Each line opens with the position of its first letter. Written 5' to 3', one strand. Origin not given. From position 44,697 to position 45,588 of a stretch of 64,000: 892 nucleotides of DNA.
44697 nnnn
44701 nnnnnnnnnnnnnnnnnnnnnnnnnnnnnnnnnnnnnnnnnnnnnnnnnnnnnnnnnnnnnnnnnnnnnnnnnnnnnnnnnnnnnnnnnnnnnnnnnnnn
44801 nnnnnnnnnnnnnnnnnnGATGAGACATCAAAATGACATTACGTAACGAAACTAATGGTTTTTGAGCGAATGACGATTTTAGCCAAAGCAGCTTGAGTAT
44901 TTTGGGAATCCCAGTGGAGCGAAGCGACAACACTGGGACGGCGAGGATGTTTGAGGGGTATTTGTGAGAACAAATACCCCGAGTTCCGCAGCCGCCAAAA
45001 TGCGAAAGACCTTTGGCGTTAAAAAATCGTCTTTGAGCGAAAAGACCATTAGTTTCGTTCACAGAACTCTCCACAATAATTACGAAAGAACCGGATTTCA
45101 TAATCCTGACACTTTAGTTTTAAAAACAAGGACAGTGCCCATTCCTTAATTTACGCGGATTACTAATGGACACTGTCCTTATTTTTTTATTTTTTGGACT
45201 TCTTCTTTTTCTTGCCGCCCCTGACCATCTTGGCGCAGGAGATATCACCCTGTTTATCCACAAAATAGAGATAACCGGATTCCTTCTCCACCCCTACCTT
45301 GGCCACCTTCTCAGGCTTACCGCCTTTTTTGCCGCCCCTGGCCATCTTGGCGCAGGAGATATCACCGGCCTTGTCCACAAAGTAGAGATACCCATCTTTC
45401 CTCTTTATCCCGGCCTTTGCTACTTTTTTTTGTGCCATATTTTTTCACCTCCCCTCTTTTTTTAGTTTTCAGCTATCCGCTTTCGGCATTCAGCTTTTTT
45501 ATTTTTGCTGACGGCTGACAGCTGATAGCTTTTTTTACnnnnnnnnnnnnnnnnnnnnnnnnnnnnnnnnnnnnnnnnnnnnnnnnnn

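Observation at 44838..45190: Highly structured ~225-nt element with ~40-nt terminal inverted repeats upstream of the GT2 gene: MITE or novel ncRNA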

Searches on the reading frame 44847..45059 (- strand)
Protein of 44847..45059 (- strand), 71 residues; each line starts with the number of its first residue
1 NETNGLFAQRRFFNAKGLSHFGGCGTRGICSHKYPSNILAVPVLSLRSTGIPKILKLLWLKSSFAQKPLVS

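Call 61: find_homologous_proteins(query=A5, max_evalue=0.01)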
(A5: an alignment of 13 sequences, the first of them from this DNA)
Query A5 (13 sequences) (71 aa, profile of the alignment): 58 proteins with E <= 0.01 among 8000 candidates.
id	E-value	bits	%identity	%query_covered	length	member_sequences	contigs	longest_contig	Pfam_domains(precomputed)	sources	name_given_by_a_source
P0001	3.4e-41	157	96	100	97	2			-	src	-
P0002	5.1e-41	156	96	100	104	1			-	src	-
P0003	9.7e-41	155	97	100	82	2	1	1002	-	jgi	-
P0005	1.3e-40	155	87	100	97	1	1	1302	-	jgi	-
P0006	1.4e-40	155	89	100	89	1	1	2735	-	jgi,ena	-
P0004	2.1e-40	154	93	99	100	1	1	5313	-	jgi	-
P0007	2.4e-37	144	87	100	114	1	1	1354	-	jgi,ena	-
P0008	1.2e-33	132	73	93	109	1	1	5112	-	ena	-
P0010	4.6e-28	115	81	44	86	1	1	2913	-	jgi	jgi:hypothetical protein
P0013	1.9e-27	113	78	85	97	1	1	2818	-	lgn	-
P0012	5.5e-25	105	49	77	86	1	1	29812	-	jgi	jgi:hypothetical protein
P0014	6.9e-24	101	77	44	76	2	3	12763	-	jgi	jgi:hypothetical protein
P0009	9.9e-23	97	79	46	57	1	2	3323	-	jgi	-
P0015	1.4e-21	94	59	75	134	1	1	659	-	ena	-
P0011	8.3e-20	88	79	46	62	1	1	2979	-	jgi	jgi:hypothetical protein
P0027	4.7e-10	57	61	54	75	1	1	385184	-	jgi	-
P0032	1.5e-8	52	73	46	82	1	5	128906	-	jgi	-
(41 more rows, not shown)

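Call 62: find_related_loci(query=A5, collection=viral_contigs, flank=5000)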
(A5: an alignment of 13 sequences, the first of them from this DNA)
Query A5 (71 aa) in viral_contigs; peptide patterns used: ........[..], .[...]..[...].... (x = any residue, [..] = any of these).
56 stretches matched a pattern, but none encodes a relative of the query by tblastn (E <= 1e-3).

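Call 64: find_encoding_contigs(protein=P0032, flank=10000, max_places=5)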
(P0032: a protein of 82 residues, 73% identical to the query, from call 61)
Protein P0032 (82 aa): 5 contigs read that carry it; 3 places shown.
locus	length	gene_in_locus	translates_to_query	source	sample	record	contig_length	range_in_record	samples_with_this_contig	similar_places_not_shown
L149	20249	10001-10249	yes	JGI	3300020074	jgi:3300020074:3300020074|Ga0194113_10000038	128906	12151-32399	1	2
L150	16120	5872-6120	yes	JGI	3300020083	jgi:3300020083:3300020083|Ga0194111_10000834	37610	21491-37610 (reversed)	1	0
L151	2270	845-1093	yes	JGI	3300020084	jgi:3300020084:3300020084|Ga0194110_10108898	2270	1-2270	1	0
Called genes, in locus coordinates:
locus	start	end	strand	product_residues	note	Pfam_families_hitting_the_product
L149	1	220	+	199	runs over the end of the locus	-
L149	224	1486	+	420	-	PF00109:ketoacyl-synt, PF02801:Ketoacyl-synt_C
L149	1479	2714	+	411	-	PF00109:ketoacyl-synt, PF02801:Ketoacyl-synt_C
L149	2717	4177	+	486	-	PF02310:B12-binding, PF04055:Radical_SAM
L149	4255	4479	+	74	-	PF00550:PP-binding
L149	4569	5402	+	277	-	PF04199:Cyclase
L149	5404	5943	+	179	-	PF03364:Polyketide_cyc (weak)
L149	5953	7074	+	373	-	PF07690:MFS_1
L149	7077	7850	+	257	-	PF00106:adh_short, PF08659:KR, PF23441:SDR (weak), PF13561:adh_short_C2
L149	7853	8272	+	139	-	-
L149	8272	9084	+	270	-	PF05677:DUF818 (weak), PF00561:Abhydrolase_1 (weak), PF12146:Hydrolase_4, PF12697:Abhydrolase_6 (faint)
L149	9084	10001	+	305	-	PF04909:Amidohydro_2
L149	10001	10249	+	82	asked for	-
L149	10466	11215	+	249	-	PF01048:PNP_UDP_1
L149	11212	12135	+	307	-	PF01008:IF-2B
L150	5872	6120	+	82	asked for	-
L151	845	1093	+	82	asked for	-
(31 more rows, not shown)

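Call 65: find_encoding_contigs(protein=P0027, flank=10000, max_places=5)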
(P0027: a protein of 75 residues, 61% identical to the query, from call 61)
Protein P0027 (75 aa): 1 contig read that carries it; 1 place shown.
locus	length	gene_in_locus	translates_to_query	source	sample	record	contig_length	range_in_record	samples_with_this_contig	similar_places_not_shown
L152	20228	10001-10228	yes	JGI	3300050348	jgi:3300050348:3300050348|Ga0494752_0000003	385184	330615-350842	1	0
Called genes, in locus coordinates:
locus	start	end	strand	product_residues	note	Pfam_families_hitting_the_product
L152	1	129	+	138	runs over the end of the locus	PF01029:NusB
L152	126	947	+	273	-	PF02811:PHP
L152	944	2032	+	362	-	PF00383:dCMP_cyt_deam_1, PF14437:MafB19-deam, PF01872:RibD_C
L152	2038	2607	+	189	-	PF00677:Lum_binding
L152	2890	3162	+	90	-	PF00708:Acylphosphatase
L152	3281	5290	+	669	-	PF22745:Nlig-Ia, PF01653:DNA_ligase_aden, PF03120:OB_DNA_ligase, PF03119:DNA_ligase_ZBD, PF14520:HHH_5 (faint), PF12826:HHH_2, PF00533:BRCT, PF12738:PTCB-BRCT (weak)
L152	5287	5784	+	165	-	-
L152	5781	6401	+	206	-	PF00753:Lactamase_B, PF12706:Lactamase_B_2 (weak)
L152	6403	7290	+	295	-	PF02899:Phage_int_SAM_1, PF13495:Phage_int_SAM_4 (weak), PF00589:Phage_integrase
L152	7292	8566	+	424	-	PF01743:PolyA_pol, PF12627:PolyA_pol_RNAbd (faint)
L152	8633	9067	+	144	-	PF02033:RBFA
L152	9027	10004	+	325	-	PF01368:DHH, PF02272:DHHA1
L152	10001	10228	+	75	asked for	-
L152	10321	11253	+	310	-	PF06574:FAD_syn, PF01467:CTP_transf_like (weak), PF01687:Flavokinase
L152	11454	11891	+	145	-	PF02381:MraZ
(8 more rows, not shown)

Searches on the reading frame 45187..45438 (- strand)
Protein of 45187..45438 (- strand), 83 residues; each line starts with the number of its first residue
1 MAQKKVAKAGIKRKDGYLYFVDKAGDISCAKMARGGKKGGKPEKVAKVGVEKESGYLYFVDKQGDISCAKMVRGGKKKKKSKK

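Call 12: find_encoding_contigs(protein=window:45190-45438:-, flank=10000, max_places=10)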
Protein seq(83 aa) (83 aa): 22 contigs read that carry it; 10 places shown.
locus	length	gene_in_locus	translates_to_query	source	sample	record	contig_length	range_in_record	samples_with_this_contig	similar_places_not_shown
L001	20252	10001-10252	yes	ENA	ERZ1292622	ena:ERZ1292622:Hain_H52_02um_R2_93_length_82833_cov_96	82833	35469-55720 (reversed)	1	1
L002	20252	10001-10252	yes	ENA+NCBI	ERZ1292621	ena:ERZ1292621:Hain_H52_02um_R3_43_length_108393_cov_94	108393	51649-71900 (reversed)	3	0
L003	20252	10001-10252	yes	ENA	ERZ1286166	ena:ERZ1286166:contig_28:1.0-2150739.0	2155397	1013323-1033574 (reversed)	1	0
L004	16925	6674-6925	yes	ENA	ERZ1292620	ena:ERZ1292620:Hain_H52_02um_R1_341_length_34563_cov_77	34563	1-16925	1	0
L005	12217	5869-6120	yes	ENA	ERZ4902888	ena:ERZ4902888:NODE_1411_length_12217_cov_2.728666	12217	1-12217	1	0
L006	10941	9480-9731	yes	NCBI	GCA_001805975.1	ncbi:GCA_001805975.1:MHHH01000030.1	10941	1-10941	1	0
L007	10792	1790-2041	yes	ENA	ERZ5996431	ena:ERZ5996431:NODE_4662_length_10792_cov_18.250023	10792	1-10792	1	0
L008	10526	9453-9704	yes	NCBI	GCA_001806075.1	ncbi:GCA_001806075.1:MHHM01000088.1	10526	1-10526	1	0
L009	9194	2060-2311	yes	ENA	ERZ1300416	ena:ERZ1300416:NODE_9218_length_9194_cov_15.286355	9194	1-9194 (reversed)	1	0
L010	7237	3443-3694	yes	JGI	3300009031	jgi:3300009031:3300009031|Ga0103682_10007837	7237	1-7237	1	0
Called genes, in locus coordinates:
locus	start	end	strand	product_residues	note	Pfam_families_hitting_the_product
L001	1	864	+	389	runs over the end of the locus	PF00764:Arginosuc_synth, PF20979:Arginosuc_syn_C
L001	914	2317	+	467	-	PF00206:Lyase_1, PF14698:ASL_C2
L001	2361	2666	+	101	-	PF14076:DUF4258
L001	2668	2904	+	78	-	-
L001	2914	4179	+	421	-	PF00278:Orn_DAP_Arg_deC, PF02784:Orn_Arg_deC_N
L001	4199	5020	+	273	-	PF01678:DAP_epimerase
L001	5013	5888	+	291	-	PF00701:DHDPS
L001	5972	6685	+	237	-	PF01113:DapB_N, PF05173:DapB_C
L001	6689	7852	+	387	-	PF00155:Aminotran_1_2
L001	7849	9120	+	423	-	PF01288:HPPK, PF02569:Pantoate_ligase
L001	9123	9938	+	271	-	PF01408:GFO_IDH_MocA (weak), PF03447:NAD_binding_3, PF01958:Asp_DH_C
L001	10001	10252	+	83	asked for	-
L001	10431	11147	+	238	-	PF00535:Glycos_transf_2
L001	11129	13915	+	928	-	PF00005:ABC_tran (faint), PF02463:SMC_N (faint), PF03193:RsgA_GTPase (faint), PF13191:AAA_16 (faint), PF13555:AAA_29 (faint), PF17760:UvrA_inter, PF17755:UvrA_DNA-bind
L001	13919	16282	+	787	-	PF13525:YfiO (faint), PF20308:TPR-S (faint), PF24575:TPR_Slam (faint), PF07719:TPR_2 (faint), PF13424:TPR_12 (weak), PF14559:TPR_19 (weak), PF13432:TPR_16 (weak), PF14559:TPR_19, +14 more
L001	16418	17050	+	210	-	PF01618:MotA_ExbB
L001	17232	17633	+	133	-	PF02472:ExbD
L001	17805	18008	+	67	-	PF10771:DUF2582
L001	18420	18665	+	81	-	-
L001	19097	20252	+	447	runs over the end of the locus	-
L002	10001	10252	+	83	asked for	-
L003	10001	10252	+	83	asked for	-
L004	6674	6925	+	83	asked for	-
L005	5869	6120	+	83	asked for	-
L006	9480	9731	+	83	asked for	-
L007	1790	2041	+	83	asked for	-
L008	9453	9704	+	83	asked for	-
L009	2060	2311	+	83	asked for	-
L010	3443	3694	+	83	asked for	-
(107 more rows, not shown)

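Call 58: search_protein_families(library=pfam, proteins=[window:45187-45438:-], max_evalue=0.001)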
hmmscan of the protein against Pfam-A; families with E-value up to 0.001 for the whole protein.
window:45187-45438:- (83 aa): 0 families
